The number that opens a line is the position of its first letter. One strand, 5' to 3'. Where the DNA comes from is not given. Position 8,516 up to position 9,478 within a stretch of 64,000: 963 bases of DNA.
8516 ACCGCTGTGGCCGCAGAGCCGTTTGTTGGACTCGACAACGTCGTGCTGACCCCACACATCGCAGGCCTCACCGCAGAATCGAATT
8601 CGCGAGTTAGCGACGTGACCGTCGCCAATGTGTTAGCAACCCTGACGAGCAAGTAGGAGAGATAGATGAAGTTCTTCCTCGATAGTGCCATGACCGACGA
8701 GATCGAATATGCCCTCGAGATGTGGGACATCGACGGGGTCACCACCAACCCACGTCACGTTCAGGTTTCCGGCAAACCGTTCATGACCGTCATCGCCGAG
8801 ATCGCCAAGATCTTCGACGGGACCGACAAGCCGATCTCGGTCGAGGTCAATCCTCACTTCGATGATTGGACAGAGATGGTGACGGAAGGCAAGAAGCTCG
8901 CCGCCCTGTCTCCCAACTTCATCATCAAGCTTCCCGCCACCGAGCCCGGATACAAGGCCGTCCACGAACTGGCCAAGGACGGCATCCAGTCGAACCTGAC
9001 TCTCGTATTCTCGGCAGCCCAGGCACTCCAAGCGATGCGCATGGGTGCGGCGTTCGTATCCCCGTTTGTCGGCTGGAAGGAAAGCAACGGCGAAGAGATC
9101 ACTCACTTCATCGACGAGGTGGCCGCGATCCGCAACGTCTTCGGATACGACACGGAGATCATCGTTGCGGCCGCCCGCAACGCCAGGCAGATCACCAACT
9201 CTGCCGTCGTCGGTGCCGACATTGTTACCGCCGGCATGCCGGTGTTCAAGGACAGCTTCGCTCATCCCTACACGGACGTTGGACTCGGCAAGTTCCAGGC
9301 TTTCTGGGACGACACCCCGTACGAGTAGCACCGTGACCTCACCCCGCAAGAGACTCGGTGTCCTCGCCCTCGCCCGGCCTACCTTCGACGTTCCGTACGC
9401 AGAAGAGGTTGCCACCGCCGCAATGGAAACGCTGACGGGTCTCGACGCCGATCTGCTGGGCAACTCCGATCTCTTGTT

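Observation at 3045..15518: Candidate uncharacterised sugar/sugar-acid catabolic island combining Fsa aldolase, AraA-like isomerase, archaeal-type GAPDH, split UxaA dehydratase and Ldh_2 dehydrogenase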

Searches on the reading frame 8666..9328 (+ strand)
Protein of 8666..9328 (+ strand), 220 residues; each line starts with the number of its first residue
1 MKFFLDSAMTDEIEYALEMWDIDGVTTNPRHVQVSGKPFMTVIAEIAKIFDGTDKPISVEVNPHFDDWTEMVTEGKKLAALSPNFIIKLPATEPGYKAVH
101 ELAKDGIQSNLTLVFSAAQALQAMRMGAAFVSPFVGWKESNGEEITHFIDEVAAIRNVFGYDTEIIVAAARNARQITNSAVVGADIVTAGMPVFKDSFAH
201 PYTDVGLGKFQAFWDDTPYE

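Call 8: search_protein_families(library=pfam, proteins=[window:8666-9328:+], max_evalue=0.001)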
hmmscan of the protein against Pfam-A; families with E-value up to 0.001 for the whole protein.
window:8666-9328:+ (220 aa): 1 family
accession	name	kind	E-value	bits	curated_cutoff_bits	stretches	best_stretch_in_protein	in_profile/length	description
PF00923.25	TAL_FSA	-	3.1e-41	142.1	27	1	3-203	1-238/285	Transaldolase/Fructose-6-phosphate aldolase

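Call 9: search_protein_families(library=ncbifam, proteins=[window:8666-9328:+], max_evalue=0.001)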
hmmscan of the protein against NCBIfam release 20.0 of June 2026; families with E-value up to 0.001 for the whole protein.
window:8666-9328:+ (220 aa): 11 families
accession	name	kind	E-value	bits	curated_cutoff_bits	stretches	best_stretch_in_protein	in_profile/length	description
TIGR00875.1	fsa_talC_mipB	equivalog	1.7e-55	187.7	245.95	1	1-216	1-211/213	fructose-6-phosphate aldolase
NF009296.0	PRK12653.1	subfamily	8.3e-27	94.4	306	1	1-216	1-213/220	fructose-6-phosphate aldolase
NF009299.0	PRK12656.1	equivalog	1.4e-23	83.5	214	1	1-215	1-214/222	fructose-6-phosphate aldolase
TIGR00874.1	talAB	equivalog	2.8e-14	53.2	396.2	1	85-190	127-243/317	transaldolase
NF003026.0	PRK03903.1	equivalog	2.8e-14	53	344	1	52-124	89-164/323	transaldolase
NF002881.0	PRK03343.1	subfamily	2e-13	50.2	367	1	43-146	93-195/370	transaldolase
NF009001.0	PRK12346.1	subfamily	2.4e-13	50.3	439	1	14-191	52-245/316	transaldolase A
TIGR02134.1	transald_staph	equivalog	1e-12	48.3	281.95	1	2-195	7-204/236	transaldolase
NF008965.0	PRK12309.1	equivalog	6.8e-12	45.1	550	1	71-189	119-248/392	transaldolase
TIGR00876.1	tal_mycobact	equivalog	1e-10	41.5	233.75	1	51-127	90-169/350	transaldolase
NF007080.0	PRK09533.1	equivalog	5.8e-10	37.6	712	1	44-123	94-176/949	bifunctional transaldolase/phosoglucose isomerase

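Call 15: search_solved_structures(query=window:8666-9328:+, max_evalue=0.00001, show_alignments=1)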
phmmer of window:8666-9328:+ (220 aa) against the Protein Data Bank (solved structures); distinct sequences matched with E-value up to 0.00001: 52.
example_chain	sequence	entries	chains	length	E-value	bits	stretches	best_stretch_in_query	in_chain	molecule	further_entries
8bc3_A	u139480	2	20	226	3.1e-80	272.2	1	1-218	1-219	BmSF-TAL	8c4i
8bc4_A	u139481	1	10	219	5e-80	271.5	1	1-217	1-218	Transaldolase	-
8bc2_A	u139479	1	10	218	7e-79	267.7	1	1-217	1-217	Transaldolase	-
6ys0_A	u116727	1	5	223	2e-43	151.9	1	1-215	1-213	Probable transaldolase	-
3s0c_A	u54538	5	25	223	2.7e-43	151.4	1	1-215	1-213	Probable transaldolase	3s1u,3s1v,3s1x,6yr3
6yrm_A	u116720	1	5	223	2.7e-43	151.4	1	1-215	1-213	Probable transaldolase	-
1vpx_A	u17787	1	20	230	3.2e-43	151.2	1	1-215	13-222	PROTEIN (Transaldolase (EC 2.2.1.2))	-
6yre_A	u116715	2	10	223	3.4e-43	151.1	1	1-215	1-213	Probable transaldolase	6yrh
6yrt_A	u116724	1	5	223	3.6e-43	151.1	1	1-215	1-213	Transaldolase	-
4xz9_A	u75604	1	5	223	1.8e-42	148.8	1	1-215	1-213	Probable transaldolase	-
3s1w_A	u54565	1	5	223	1.9e-42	148.7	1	1-215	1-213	Probable transaldolase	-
3r8r_A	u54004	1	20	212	2.7e-38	135.1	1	1-215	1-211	Transaldolase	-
1wx0_A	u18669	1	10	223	4.5e-38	134.4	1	1-215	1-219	transaldolase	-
9ui2_A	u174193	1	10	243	6.2e-38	133.9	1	1-215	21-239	Probable transaldolase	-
9v4c_A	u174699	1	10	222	2.3e-19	73.2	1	1-215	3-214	Fructose-6-phosphate aldolase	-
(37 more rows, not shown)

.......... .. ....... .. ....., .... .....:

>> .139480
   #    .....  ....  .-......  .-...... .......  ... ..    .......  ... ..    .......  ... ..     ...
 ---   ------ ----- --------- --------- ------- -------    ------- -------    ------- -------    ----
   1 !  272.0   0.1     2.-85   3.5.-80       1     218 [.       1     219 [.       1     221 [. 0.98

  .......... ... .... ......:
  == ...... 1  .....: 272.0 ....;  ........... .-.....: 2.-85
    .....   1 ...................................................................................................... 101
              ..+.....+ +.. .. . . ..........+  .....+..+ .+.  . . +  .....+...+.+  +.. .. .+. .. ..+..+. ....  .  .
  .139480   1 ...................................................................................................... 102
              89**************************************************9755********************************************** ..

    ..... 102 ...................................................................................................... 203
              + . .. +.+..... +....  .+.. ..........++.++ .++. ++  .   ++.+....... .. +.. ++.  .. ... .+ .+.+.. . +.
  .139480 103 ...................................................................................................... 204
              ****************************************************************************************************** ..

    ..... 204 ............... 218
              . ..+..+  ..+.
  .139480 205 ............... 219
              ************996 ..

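Call 69: find_related_loci(query=window:8666-9328:+, collection=metagenome_contigs, flank=10000)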
Query window:8666-9328:+ (220 aa) in metagenome_contigs; peptide patterns used: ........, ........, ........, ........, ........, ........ (x = any residue, [..] = any of these).
105 stretches matched a pattern; 59 encode a relative of the query (tblastn E <= 1e-3); 59 distinct loci.
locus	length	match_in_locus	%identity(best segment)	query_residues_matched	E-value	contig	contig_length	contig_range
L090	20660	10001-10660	95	1-220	6e-143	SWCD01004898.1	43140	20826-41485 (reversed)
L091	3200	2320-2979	92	1-220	4e-143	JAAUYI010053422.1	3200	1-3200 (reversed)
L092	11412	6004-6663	88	1-220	8e-134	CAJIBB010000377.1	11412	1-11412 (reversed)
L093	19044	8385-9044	87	1-220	4e-133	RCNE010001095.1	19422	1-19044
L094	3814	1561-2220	87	1-220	2e-136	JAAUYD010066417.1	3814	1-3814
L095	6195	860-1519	88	1-220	4e-132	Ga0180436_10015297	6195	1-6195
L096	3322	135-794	86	1-220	3e-134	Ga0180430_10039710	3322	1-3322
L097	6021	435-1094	87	1-220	3e-130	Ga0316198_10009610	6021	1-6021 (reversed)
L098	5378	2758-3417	87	1-220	2e-129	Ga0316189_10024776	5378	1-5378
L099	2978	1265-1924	85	1-220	1e-132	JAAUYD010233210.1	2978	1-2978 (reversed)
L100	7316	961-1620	83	1-220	4e-126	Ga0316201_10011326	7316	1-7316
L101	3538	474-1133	83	1-220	3e-127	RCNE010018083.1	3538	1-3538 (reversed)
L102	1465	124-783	75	1-220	1e-122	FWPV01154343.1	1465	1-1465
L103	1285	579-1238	73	1-220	1e-117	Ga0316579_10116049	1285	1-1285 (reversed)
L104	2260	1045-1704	71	1-220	2e-113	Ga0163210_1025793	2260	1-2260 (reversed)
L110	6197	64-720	68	1-219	2e-105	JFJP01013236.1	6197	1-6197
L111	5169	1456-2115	69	1-220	5e-105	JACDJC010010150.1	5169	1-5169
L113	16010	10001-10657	70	1-219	2e-104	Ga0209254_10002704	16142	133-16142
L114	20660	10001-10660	69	1-220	6e-103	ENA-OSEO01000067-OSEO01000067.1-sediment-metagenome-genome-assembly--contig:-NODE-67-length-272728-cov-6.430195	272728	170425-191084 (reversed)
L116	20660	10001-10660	67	1-220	3e-102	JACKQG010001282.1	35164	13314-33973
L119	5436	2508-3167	67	1-220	2e-101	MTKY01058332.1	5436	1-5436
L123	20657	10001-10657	63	1-219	1e-97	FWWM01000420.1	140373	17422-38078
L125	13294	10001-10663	64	1-220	3e-97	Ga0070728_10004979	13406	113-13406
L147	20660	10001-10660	72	1-220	2e-108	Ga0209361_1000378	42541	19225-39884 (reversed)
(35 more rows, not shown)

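Call 72: search_protein_families(library=pfam, proteins=[L147:1563-2810:+, L147:13513-14601:+, L147:14570-16516:+, L147:16823-18322:+, L116:1035-2246:+, L116:2253-3305:+, L116:3313-4551:+, L116:4589-5761:+, L116:10669-12087:+, L116:8664-9785:-], max_evalue=0.0001)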
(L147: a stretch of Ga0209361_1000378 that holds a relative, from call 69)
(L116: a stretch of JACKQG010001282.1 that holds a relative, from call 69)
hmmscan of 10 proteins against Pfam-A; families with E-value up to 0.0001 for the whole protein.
L147:1563-2810:+ (415 aa): 3 families
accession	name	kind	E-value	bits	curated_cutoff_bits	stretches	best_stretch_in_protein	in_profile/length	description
PF00480.26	ROK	-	1.5e-61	208.9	22.9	1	94-404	2-291/294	ROK family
PF13412.12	HTH_24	-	1.7e-06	28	21.9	1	20-62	6-48/48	Winged helix-turn-helix DNA-binding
PF12802.13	MarR_2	-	6.5e-05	23.5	27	0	22-64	10-53/61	MarR family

L147:13513-14601:+ (362 aa): 1 family
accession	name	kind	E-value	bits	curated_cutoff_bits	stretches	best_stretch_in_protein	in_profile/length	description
PF00557.29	Peptidase_M24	-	1.9e-13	51.1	23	1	141-334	3-208/208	Metallopeptidase family M24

L147:14570-16516:+ (648 aa): 2 families
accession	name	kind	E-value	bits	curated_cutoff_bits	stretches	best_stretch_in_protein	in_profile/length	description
PF01314.23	AFOR_C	-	1.2e-121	406.9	27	1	243-640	4-385/385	Aldehyde ferredoxin oxidoreductase, domains 2 & 3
PF02730.20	AFOR_N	-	6.9e-74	248.3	29.8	1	25-224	1-198/199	Aldehyde ferredoxin oxidoreductase, N-terminal domain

L147:16823-18322:+ (499 aa): 2 families
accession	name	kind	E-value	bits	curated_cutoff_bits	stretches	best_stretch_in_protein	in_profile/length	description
PF00370.27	FGGY_N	-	1.2e-76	258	28.8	1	3-252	1-245/245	FGGY family of carbohydrate kinases, N-terminal domain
PF02782.22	FGGY_C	-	9e-51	172.9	27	1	262-451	2-197/198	FGGY family of carbohydrate kinases, C-terminal domain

L116:1035-2246:+ (403 aa): 1 family
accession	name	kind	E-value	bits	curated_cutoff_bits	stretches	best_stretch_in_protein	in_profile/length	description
PF00528.27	BPD_transp_1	-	1.3e-17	64.5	26.4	1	197-400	2-181/184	Binding-protein-dependent transport system inner membrane component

L116:2253-3305:+ (350 aa): 1 family
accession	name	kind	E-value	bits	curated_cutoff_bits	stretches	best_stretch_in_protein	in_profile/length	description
PF00528.27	BPD_transp_1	-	2.4e-18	66.9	26.4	1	169-341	9-179/184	Binding-protein-dependent transport system inner membrane component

L116:3313-4551:+ (412 aa): 1 family
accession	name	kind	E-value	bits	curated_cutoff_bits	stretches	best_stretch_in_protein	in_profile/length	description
PF03692.20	CxxCxxCC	-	2.7e-10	41.2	23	1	45-119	2-72/85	Putative zinc- or iron-chelating domain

L116:4589-5761:+ (390 aa): 1 family
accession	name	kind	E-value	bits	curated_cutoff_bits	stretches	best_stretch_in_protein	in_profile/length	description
PF03601.19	Cons_hypoth698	-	5.6e-67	226.3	24.5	1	33-365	1-303/304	Conserved hypothetical protein 698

L116:10669-12087:+ (472 aa): 2 families
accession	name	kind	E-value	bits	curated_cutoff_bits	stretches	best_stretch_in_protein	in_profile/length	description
PF02056.22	Glyco_hydro_4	-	1.4e-53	181.6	23.2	1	14-191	1-178/183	Family 4 glycosyl hydrolase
PF11975.13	Glyco_hydro_4C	-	8.3e-37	127.6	24.1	1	234-445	2-210/211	Family 4 glycosyl hydrolase C-terminal domain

L116:8664-9785:- (373 aa): 0 families

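Call 82: search_solved_structures(query=L114:8547-9983:+, max_evalue=1e-60)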
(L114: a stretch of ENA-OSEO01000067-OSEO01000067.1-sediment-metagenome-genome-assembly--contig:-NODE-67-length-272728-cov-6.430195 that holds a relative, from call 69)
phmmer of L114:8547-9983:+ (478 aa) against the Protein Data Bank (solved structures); distinct sequences matched with E-value up to 1e-60: 144 (the best 60 are shown).
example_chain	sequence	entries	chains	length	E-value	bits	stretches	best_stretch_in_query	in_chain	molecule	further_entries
5kf0_A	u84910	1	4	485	2.3e-125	422.4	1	3-471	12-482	Aldehyde dehydrogenase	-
5j6b_A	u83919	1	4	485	8.2e-125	420.5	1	5-471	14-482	Aldehyde dehydrogenase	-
5jry_A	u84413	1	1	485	7.4e-124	417.4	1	18-471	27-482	NAD-dependent aldehyde dehydrogenase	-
5mz5_A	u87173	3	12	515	3.9e-120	405.1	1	20-472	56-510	ALDH21) | aldehyde dehydrogenase 21 | Aldehyde dehydrogenase 21 (ALDH21)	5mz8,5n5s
1ky8_A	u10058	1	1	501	1.4e-96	327.5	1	6-475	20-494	glyceraldehyde-3-phosphate dehydrogenase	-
1uxv_A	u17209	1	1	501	2.6e-96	326.6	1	6-475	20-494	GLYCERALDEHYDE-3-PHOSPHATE DEHYDROGENASE (NADP+)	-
1uxn_A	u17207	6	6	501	4e-96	326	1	6-475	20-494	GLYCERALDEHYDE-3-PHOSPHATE DEHYDROGENASE (NADP+)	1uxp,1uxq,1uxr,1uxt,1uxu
3pqa_A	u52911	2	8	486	5.3e-89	302.5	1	8-472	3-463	Lactaldehyde dehydrogenase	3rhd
8of1_A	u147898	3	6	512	2.7e-87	296.9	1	8-471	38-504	Succinate-semialdehyde dehydrogenase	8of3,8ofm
8hap_A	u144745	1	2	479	2.3e-85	290.5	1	17-473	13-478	Aldehyde dehydrogenase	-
9dla_A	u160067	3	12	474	4.1e-83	283.1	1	8-472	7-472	NADP-dependent glyceraldehyde-3-phosphate dehydrogenase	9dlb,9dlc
3prl_A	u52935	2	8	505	1.6e-82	281.2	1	8-474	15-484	NADP-dependent glyceraldehyde-3-phosphate dehydrogenase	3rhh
4h73_A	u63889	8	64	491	3.3e-82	280.1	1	25-469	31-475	Aldehyde dehydrogenase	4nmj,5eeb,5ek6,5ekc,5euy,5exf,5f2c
3jz4_A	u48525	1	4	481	7e-80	272.4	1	7-472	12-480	Succinate-semialdehyde dehydrogenase [NADP+]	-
7pkj_A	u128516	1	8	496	7.9e-80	272.2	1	7-472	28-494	Putative NADP-dependent glyceraldehyde-3-phosphate dehydrogenase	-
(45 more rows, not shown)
